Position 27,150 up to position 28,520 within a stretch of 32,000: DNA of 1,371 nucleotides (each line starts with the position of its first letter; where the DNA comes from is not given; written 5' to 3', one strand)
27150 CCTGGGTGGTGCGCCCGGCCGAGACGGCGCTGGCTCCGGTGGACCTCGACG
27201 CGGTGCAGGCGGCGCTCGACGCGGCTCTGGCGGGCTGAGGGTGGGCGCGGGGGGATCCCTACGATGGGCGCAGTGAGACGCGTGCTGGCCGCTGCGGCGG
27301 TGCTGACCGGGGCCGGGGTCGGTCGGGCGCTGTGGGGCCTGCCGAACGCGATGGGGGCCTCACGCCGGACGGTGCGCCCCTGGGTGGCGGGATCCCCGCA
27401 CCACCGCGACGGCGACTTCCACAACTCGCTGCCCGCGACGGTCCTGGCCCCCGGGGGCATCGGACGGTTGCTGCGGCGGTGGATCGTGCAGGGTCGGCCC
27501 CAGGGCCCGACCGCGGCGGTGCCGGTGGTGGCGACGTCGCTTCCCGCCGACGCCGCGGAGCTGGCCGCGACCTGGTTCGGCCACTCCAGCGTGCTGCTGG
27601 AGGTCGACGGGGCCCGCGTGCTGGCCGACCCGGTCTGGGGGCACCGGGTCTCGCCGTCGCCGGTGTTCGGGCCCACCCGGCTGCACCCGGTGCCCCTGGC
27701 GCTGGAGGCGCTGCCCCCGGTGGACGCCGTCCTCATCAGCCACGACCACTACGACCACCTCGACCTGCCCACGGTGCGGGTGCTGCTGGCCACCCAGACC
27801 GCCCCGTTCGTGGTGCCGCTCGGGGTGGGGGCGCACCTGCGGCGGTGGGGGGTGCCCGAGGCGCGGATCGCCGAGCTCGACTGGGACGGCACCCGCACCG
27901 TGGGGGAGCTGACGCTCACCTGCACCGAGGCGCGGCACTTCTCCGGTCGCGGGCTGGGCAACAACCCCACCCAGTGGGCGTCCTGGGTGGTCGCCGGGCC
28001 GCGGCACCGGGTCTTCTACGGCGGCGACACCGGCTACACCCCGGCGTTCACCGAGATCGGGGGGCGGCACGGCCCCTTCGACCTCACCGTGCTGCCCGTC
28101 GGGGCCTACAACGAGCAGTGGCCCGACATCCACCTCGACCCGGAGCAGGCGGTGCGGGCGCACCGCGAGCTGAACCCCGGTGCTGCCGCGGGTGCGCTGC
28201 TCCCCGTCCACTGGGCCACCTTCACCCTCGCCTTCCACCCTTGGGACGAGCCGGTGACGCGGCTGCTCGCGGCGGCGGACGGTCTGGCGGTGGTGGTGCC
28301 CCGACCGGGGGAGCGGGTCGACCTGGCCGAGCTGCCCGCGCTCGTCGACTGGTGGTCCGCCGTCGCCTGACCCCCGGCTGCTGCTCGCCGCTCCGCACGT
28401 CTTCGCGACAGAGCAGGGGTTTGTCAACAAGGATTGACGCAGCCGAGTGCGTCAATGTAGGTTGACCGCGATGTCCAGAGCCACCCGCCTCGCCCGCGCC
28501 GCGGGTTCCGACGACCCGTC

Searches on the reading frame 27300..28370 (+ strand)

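Call 22: search_protein_families(library=pfam, proteins=[window:27300-28370:+], max_evalue=0.001)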
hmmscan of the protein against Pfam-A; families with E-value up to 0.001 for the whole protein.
window:27300-28370:+ (356 aa): 2 families
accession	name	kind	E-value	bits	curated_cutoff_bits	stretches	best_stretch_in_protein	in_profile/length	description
PF12706.13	Lactamase_B_2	-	1.7e-55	188.2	27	1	106-305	2-200/200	Beta-lactamase superfamily domain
PF13483.12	Lactamase_B_3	-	1.6e-15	57.9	24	1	91-293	3-153/160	Beta-lactamase superfamily domain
